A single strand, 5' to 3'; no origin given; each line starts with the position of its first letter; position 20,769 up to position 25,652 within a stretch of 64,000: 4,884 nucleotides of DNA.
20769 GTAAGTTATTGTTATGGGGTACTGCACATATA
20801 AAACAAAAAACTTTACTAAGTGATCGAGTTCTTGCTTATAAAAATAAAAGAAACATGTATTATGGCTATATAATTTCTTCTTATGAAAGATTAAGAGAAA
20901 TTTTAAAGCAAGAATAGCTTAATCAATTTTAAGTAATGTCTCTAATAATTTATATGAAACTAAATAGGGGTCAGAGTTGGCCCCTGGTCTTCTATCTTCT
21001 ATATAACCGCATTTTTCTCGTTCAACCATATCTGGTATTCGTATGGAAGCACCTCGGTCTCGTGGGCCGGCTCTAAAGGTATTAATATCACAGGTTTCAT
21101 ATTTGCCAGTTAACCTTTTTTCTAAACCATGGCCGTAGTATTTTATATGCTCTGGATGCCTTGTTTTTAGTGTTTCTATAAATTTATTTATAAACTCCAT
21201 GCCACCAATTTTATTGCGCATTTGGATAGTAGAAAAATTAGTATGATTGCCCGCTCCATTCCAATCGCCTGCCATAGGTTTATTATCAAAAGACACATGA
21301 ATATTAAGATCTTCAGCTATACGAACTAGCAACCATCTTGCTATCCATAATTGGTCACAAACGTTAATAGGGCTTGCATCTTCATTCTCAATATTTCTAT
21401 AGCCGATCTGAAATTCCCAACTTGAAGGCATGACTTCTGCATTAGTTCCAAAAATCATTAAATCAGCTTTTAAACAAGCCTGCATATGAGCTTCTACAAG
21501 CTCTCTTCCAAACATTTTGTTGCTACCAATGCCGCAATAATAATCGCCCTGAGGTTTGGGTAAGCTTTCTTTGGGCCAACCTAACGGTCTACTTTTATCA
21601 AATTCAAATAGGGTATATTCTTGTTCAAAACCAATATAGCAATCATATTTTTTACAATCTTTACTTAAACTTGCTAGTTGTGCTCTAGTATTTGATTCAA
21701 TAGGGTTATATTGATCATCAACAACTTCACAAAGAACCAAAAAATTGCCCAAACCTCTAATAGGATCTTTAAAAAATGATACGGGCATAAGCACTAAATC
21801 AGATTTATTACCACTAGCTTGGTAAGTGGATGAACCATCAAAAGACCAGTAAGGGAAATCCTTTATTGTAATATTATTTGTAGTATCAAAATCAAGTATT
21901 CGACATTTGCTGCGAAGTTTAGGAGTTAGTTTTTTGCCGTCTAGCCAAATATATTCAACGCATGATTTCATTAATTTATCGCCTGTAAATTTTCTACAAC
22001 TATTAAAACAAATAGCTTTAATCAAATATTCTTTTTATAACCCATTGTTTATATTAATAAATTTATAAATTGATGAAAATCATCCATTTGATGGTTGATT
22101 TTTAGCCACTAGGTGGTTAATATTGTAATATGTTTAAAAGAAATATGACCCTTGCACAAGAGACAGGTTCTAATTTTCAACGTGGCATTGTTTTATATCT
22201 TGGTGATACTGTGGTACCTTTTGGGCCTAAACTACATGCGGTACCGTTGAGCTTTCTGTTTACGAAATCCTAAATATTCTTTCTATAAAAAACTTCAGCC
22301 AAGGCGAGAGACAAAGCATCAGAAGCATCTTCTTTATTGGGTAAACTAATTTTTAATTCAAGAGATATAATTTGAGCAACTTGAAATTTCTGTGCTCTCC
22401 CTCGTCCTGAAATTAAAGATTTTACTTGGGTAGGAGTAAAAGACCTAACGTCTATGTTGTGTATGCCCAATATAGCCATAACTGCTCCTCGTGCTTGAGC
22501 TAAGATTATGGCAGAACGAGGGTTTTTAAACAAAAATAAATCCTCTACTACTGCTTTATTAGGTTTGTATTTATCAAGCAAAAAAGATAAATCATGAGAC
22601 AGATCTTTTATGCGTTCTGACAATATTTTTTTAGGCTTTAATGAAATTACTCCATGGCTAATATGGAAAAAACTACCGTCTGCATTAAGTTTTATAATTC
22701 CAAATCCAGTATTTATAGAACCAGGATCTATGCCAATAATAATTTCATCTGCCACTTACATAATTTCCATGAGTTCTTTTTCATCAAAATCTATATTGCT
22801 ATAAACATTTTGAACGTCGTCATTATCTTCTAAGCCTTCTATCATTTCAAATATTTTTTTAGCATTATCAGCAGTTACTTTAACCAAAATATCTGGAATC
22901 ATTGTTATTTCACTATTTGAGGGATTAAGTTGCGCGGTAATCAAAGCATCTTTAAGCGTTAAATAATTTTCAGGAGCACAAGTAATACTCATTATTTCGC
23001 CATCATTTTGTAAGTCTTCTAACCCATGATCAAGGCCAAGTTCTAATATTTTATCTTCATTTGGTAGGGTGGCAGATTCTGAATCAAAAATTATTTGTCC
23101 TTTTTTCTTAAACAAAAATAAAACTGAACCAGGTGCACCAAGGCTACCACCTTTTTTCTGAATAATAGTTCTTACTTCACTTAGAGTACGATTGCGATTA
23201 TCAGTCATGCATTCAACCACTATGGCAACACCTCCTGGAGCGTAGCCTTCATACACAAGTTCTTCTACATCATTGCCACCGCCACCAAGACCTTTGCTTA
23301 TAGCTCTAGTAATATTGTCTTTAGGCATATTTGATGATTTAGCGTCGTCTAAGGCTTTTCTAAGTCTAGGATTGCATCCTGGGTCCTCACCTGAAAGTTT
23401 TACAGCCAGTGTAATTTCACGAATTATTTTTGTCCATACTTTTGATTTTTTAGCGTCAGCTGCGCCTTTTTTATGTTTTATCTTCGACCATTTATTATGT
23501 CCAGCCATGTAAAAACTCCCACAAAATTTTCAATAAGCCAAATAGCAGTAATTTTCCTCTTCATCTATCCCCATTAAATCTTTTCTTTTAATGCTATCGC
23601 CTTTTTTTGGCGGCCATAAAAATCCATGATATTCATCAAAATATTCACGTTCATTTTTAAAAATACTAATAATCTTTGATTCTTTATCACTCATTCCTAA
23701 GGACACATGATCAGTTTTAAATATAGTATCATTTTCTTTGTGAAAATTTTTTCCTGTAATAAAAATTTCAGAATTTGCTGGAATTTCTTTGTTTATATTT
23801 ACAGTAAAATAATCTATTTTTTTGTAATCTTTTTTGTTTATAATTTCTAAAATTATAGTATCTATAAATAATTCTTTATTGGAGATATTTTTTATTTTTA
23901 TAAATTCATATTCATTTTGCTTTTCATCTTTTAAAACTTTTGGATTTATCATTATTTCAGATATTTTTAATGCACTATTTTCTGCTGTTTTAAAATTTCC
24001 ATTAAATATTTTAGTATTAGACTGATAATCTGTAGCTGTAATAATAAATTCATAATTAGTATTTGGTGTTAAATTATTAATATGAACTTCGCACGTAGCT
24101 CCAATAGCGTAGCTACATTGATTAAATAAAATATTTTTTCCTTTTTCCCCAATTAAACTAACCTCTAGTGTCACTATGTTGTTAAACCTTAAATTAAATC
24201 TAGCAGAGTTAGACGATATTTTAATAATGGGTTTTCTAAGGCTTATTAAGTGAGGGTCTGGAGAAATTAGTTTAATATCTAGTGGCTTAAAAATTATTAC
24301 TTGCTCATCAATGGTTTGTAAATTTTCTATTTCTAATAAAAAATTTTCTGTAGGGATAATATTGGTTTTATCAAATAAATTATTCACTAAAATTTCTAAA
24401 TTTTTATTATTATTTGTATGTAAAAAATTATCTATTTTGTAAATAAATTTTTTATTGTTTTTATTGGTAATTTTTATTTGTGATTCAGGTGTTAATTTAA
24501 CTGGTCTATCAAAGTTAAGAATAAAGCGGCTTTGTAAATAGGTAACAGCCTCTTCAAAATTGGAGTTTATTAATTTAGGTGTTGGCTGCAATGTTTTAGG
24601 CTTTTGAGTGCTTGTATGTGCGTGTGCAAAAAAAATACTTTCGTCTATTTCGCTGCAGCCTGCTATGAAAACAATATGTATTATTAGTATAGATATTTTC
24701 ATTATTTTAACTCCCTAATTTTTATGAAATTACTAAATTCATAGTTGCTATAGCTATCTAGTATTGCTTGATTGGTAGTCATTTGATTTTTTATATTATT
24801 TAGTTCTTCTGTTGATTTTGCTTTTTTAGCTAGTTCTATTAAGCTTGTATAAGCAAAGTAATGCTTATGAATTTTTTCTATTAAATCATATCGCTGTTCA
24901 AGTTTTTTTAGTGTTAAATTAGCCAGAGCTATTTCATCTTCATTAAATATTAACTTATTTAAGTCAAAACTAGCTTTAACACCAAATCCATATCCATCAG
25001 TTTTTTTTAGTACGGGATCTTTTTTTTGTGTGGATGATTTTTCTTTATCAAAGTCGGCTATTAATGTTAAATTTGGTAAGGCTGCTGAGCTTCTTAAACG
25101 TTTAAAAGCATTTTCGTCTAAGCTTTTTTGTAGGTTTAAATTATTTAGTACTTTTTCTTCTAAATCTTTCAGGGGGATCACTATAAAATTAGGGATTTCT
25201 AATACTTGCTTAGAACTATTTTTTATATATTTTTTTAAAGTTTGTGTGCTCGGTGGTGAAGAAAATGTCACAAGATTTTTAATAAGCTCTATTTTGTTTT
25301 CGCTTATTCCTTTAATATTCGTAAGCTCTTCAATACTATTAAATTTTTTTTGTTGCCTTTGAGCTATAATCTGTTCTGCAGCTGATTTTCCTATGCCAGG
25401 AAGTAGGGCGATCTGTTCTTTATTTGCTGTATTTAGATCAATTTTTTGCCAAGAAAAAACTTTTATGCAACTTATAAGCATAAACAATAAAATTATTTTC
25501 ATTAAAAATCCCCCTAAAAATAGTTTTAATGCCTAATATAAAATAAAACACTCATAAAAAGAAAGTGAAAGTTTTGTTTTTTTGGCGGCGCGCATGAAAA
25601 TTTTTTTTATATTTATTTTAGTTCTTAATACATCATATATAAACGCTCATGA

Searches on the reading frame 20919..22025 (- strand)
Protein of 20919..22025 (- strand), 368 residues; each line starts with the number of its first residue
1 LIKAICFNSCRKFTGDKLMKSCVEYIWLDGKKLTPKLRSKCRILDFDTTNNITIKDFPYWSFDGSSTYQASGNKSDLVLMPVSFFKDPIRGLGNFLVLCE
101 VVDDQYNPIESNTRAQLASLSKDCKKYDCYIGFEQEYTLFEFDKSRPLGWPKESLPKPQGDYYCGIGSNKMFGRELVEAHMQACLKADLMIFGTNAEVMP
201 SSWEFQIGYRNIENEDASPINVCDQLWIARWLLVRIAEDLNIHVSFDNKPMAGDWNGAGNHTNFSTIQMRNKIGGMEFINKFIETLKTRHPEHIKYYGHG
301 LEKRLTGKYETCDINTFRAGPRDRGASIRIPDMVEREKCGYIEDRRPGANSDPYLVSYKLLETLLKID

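Call 78: search_protein_families(library=pfam, proteins=[window:20919-22025:-], max_evalue=0.00001)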
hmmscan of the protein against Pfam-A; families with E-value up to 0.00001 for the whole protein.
window:20919-22025:- (368 aa): 2 families
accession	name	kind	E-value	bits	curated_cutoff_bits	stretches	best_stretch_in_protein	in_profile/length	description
PF00120.29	Gln-synt_C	-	2e-13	50.6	24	1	125-267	18-157/344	Glutamine synthetase, catalytic domain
PF03951.24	Gln-synt_N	-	4.3e-12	45.9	33.4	1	22-103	4-81/82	Glutamine synthetase, beta-Grasp domain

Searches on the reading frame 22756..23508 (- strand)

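Call 99: search_protein_families(library=pfam, proteins=[window:22756-23508:-], max_evalue=0.00001)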
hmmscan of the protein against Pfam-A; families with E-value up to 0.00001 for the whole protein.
window:22756-23508:- (250 aa): 2 families
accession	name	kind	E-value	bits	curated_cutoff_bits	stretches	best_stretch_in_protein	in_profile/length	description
PF01709.26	Transcrip_reg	-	1.4e-53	181.4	27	1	82-239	2-160/160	TACO1/YebC second and third domain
PF20772.2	TACO1_YebC_N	-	2e-31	108.7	36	1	5-75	1-72/73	TACO1/YebC protein N-terminal domain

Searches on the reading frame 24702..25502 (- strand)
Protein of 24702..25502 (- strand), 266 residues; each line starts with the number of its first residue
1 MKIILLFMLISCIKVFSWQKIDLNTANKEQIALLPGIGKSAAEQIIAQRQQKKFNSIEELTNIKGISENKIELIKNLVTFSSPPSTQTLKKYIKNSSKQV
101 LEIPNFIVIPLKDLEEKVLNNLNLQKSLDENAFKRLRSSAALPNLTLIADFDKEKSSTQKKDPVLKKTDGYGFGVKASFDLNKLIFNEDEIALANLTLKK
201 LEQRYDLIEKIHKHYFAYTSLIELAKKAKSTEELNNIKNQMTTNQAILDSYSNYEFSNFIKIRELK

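Call 99: search_protein_families(library=pfam, proteins=[window:24702-25502:-], max_evalue=0.00001)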
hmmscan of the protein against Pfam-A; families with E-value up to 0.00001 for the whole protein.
window:24702-25502:- (266 aa): 3 families
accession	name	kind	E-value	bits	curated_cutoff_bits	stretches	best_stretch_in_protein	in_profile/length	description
PF12836.13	HHH_3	-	1.7e-15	57.3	27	1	19-78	4-64/65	Helix-hairpin-helix motif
PF00633.29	HHH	-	2.1e-08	34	24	0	22-46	4-28/30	Helix-hairpin-helix motif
PF03934.19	T2SSK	-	5.3e-07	30.4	24.2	1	21-69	1-50/63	Type II secretion system (T2SS), protein K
